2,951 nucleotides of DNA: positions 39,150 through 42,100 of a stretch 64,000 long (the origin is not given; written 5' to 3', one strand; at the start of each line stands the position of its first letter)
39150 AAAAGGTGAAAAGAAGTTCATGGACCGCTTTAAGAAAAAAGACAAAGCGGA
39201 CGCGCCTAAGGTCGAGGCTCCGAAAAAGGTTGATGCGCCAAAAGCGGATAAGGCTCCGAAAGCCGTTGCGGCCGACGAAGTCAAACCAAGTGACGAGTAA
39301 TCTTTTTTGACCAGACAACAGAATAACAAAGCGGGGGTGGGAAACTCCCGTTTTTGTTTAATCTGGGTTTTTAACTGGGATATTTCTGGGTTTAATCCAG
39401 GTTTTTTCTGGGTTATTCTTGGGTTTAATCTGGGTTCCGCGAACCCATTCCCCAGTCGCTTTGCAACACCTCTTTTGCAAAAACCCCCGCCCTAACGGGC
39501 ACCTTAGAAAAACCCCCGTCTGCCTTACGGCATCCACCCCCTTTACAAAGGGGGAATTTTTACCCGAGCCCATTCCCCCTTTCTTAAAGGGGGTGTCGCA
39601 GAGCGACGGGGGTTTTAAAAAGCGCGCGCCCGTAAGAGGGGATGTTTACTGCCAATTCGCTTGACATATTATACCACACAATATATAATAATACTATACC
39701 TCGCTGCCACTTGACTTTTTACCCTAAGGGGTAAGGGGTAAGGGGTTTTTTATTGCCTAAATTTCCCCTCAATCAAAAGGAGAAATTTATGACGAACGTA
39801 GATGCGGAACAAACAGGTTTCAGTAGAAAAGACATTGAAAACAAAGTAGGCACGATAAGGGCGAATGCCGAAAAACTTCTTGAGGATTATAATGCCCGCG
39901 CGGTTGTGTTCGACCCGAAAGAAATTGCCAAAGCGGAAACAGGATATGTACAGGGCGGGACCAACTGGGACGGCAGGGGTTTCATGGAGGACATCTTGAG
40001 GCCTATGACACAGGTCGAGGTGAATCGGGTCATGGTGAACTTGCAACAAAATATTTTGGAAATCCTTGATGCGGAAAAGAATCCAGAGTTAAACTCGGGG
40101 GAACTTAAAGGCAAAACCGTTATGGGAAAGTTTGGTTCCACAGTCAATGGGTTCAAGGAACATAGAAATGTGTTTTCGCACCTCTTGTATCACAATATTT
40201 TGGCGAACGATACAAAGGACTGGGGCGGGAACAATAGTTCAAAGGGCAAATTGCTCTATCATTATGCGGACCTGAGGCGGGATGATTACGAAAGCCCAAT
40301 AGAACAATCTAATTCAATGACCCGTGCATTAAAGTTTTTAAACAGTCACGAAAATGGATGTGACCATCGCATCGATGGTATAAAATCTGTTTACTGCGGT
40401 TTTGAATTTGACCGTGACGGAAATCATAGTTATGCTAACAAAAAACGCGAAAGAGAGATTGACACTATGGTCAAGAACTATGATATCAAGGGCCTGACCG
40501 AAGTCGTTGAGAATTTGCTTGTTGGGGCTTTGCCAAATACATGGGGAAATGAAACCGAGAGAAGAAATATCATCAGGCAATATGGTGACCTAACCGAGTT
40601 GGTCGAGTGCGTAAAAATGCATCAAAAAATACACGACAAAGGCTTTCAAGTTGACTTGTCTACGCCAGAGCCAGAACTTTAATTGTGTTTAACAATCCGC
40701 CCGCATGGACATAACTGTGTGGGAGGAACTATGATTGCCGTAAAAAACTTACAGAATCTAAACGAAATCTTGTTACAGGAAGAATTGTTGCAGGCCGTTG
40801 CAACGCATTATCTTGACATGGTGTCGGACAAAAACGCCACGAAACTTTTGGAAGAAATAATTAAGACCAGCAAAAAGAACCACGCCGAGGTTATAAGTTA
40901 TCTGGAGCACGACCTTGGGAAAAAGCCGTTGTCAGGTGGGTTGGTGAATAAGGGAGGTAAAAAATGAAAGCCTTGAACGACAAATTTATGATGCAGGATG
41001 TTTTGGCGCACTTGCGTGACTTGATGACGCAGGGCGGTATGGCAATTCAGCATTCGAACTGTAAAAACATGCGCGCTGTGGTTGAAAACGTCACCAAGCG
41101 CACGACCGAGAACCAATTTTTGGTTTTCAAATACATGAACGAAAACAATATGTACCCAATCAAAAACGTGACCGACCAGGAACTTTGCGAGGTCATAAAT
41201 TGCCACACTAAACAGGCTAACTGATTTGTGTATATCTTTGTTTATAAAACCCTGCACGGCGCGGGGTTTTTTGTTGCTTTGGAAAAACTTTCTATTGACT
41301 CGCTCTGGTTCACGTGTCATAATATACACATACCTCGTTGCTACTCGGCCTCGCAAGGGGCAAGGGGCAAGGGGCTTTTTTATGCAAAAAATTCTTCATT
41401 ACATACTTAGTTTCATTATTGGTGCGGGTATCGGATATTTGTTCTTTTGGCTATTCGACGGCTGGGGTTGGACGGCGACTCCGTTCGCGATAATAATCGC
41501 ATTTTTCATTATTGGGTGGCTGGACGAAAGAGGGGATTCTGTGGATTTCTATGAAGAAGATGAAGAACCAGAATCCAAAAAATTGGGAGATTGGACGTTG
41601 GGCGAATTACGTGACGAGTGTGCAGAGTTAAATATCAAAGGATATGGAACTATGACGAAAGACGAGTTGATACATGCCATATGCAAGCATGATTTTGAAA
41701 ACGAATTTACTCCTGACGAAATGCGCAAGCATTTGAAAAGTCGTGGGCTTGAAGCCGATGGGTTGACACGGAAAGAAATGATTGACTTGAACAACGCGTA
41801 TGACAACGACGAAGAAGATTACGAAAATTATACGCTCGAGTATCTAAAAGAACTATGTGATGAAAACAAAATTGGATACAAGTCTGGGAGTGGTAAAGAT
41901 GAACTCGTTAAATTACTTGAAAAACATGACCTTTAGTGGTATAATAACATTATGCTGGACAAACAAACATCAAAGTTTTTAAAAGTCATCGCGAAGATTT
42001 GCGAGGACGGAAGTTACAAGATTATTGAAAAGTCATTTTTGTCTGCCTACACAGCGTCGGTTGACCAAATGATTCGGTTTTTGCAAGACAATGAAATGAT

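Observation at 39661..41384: Conserved 5' leader with three tandem AAGGGGY heptads in front of two accessory genes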

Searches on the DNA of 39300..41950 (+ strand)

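Call 44: search_rna_families(source=window, start=39300, end=41450, threshold=evalue, max_evalue=10)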
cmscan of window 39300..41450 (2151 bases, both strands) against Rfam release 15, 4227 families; matches with E-value up to 10: 13.
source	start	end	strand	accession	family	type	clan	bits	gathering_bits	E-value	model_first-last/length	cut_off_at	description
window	39536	39594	+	RF03331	mir-247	Gene; miRNA;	-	29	70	0.00068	1-89/89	no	mir-247 microRNA precursor family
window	41246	41303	-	RF02844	RefA9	Gene; antisense;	-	24.5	49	0.69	1-64/64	no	Enterococcus sRNA A9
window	41244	41297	-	RF00512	Leu_leader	Cis-reg; leader;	-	20.1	50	0.43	1-148/148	no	Leucine operon leader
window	39372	39435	+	RF00769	mir-331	Gene; miRNA;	-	17.7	80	3.8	1-92/92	no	mir-331 microRNA precursor family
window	40035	40128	-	RF02166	PVT1_3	Gene; lncRNA;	-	17.4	45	0.14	1-95/95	no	Pvt1 oncogene conserved region 3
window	39371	39402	-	RF04188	Hovlinc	Gene; ribozyme;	-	15.5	42.3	6.1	1-170/170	no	Hovlinc ribozyme (hominin vlincRNA-located)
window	41146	41272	+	RF00512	Leu_leader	Cis-reg; leader;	-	15.3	50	7.8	1-148/148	no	Leucine operon leader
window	39480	39561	-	RF02144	rsmX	Gene;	CL00106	15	56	8.9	1-114/114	no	rsmX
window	40124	40138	-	RF01792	eiav_FSE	Cis-reg; frameshift_element;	-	14.4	40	3.5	1-35/35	no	ribosomal frameshift site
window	39514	39612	+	RF00943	MIR824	Gene; miRNA;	-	13.5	100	7.5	1-654/654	no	MIR824 microRNA precursor family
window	39484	39563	+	RF02837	anti-hemB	Gene; sRNA;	-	13.4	49.5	8.6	1-81/81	no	Burkholderia RNA 7 (anti-hemB)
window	39365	39462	+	RF02650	CncR1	Gene; sRNA;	-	12.5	76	9.3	1-213/213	no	Cag non-coding RNA1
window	39543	39582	-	RF00010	RNaseP_bact_a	Gene; ribozyme;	CL00002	11.4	100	0.82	1-367/367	no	Bacterial RNase P class A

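Call 46: build_rna_model(alignment_id=A2, structure=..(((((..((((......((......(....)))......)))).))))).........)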
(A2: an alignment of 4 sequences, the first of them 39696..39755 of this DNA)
Model R1 built from alignment A2 (4 sequences, 60 columns); structure: as given.
model positions 55; base pairs 12; branch points 0; effective number of sequences 2.86; information 1.01 bits per position. Calibrated on 0.2 Mb of random sequence (short: E-values are rough).
structure used (alignment columns):
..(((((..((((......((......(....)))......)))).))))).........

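Call 47: search_with_rna_model(model_id=R1, sources=[window, L124, L125, L126, L127, L129, L131, L128, L130, L132, L133], max_evalue=10, show_alignments=8)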
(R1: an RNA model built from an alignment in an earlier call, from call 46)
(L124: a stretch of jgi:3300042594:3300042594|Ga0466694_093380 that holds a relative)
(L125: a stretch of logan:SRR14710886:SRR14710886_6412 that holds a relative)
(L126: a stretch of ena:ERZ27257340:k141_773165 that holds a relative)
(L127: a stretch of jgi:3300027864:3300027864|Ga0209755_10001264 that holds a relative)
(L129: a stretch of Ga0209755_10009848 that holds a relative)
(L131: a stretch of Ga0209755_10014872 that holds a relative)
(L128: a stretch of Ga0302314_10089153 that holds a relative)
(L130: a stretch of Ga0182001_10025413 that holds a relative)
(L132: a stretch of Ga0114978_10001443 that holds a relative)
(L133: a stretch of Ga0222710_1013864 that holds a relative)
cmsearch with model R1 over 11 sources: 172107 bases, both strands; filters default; matches with E-value up to 10: 13.
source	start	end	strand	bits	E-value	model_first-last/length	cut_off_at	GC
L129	6581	6634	+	79.9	4.4e-20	1-55/55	no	0.57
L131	1006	1059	-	79.9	4.4e-20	1-55/55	no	0.57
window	41330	41384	+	77.4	2.4e-19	1-55/55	no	0.56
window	39696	39755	+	70.6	2.1e-17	1-55/55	no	0.45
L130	980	1028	-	23.4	0.00097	1-55/55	no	0.57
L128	394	444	+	20.4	0.0074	1-55/55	no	0.67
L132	7223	7284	-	18.2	0.031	1-55/55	no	0.44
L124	2765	2793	+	16.7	0.087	1-55/55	no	0.38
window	41247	41276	+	16.3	0.11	1-55/55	no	0.57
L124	2760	2784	-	12.3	1.6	1-55/55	no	0.48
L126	16894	16921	+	12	1.9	1-55/55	no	0.46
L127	10087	10114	+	12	1.9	1-55/55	no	0.46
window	51037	51081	+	10.8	4.3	1-55/55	no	0.44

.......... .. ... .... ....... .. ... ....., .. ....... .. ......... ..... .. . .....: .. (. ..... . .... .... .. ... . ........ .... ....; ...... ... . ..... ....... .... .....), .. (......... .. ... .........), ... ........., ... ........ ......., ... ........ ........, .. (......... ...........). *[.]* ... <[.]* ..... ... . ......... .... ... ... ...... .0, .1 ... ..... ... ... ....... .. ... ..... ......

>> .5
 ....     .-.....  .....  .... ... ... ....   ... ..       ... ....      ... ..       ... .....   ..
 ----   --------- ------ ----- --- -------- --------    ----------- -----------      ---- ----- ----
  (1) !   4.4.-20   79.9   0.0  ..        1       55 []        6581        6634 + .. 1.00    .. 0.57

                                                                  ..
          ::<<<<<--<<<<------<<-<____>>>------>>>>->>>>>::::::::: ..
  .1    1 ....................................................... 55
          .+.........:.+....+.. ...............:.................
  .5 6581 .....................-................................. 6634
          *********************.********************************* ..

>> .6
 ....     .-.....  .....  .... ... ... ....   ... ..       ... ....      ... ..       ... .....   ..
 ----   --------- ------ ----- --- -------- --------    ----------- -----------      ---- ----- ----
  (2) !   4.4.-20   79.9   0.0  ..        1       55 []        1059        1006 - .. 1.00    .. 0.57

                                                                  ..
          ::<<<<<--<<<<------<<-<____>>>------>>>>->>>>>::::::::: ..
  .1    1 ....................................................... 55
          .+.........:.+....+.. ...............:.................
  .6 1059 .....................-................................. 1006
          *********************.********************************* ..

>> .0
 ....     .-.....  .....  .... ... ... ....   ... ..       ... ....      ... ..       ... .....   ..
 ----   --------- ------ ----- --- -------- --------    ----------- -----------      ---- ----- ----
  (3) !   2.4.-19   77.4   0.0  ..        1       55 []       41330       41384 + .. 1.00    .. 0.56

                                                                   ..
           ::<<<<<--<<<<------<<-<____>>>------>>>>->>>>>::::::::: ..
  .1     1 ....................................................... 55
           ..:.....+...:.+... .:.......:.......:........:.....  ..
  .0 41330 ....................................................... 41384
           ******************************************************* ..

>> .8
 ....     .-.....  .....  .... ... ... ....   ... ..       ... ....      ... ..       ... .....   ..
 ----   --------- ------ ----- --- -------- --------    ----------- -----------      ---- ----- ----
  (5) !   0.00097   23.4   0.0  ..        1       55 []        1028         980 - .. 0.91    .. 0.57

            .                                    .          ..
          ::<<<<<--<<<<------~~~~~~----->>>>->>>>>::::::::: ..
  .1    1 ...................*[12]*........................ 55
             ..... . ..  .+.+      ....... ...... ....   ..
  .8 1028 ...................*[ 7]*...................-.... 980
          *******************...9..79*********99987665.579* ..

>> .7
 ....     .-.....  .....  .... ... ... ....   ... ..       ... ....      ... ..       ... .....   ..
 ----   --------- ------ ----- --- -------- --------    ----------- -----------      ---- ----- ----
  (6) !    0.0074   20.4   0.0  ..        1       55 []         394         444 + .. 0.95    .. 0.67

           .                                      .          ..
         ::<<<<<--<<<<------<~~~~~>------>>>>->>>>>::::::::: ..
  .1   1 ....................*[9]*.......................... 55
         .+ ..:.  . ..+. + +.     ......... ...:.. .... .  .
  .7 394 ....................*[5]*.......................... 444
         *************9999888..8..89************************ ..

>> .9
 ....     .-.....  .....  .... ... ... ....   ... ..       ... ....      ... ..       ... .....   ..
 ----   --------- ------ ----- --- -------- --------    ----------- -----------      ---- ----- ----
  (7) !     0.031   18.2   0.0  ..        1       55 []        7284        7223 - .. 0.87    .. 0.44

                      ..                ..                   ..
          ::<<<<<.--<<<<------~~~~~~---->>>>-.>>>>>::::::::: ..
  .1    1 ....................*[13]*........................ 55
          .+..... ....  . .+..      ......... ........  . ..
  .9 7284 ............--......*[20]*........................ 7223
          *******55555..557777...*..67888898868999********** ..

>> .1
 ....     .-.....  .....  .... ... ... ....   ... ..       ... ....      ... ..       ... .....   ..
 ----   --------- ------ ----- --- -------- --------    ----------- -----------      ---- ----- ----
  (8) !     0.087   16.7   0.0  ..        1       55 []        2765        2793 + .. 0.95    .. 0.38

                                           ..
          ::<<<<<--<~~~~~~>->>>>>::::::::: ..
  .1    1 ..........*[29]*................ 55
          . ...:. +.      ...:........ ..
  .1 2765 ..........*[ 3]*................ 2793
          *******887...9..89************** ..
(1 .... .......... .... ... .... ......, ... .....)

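Call 61: search_with_rna_model(model_id=R1, sources=[L134, L135, L136, L137, L123], max_evalue=10)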
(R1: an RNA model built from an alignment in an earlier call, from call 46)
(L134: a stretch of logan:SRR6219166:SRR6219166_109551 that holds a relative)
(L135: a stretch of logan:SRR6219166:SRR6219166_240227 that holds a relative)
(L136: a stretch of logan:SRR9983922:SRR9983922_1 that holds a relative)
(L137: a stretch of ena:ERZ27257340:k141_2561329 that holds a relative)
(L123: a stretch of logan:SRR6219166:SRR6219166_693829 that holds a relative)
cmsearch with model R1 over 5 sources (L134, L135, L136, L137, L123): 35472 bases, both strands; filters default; matches with E-value up to 10: 2.
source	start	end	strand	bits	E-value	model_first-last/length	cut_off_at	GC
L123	171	225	+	77.4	4.9e-20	1-55/55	no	0.56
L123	88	117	+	16.3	0.023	1-55/55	no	0.57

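Call 72: search_dna_similar(query=window:41290-41390:+, collection=plasmids, mode=distant, max_evalue=0.01, max_rows=10)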
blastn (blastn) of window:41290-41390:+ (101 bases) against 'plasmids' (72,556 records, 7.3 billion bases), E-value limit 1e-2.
No match.

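Call 73: search_dna_similar(query=window:39300-41950:+, collection=phages, mode=distant, max_evalue=0.001, max_rows=10)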
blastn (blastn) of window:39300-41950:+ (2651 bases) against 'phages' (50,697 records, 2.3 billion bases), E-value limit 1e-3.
No match.

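Call 77: search_with_rna_model(model_id=R1, sources=[L138, L139, L140, L141, L142], max_evalue=10, show_alignments=6)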
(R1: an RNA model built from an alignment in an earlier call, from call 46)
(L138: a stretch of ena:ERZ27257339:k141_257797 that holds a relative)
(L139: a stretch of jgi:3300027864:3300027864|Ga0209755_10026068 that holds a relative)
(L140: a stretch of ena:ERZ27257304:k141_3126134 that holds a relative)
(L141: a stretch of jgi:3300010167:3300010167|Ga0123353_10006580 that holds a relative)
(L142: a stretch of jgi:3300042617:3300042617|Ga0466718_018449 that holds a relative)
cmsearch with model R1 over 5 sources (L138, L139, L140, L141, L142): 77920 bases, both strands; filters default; matches with E-value up to 10: 4.
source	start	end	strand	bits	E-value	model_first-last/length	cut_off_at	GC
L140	165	217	-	14.4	0.18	1-55/55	no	0.4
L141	165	217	-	14.4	0.18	1-55/55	no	0.4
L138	13675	13702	-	9.8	3.8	1-55/55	no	0.5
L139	4128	4155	-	9.8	3.8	1-55/55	no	0.5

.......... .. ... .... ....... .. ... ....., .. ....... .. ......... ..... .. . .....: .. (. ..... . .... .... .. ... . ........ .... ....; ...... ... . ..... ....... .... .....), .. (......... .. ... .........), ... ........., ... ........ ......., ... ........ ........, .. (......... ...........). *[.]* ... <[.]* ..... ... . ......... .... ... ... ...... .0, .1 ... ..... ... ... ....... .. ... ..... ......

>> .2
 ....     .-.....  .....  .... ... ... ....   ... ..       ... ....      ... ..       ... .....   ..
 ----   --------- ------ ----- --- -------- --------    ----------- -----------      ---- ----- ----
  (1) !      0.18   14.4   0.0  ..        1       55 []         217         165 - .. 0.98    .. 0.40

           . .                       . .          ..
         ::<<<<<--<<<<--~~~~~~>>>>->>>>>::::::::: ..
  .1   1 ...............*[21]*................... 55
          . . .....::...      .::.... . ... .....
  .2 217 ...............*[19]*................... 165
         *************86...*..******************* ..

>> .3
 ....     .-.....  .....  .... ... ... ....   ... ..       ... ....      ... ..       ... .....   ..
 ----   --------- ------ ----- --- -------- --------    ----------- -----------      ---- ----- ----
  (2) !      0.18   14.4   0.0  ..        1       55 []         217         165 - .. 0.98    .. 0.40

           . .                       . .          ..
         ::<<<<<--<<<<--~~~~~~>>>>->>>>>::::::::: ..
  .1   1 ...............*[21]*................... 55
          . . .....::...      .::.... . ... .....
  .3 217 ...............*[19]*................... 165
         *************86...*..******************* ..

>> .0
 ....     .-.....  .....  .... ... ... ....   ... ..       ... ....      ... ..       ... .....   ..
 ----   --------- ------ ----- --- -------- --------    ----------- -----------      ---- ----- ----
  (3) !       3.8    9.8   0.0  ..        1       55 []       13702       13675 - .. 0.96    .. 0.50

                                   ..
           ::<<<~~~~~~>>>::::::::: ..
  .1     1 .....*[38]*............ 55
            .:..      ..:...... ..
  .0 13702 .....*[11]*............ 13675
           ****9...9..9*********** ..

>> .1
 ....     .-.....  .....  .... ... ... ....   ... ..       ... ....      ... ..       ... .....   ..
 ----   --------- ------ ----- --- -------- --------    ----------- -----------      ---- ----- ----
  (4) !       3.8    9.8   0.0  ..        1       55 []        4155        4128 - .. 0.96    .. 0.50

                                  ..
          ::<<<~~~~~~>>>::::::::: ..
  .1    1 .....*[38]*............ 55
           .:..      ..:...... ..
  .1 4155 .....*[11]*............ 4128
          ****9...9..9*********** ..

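Call 78: search_with_rna_model(model_id=R1, sources=[window, L129, L131], max_evalue=0.00001, make_alignment=true)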
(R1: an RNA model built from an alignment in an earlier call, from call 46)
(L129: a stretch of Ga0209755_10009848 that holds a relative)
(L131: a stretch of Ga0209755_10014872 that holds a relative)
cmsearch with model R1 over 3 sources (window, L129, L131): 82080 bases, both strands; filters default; matches with E-value up to 0.00001: 4.
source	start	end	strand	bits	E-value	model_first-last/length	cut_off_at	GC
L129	6581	6634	+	79.9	2.1e-20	1-55/55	no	0.57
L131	1006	1059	-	79.9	2.1e-20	1-55/55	no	0.57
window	41330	41384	+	77.4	1.1e-19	1-55/55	no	0.56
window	39696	39755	+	70.6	1e-17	1-55/55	no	0.45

Alignment A3: 4 matches aligned to the model, 60 columns, each read 5' to 3' on its own strand. Consensus structure (alignment columns), stored with it:
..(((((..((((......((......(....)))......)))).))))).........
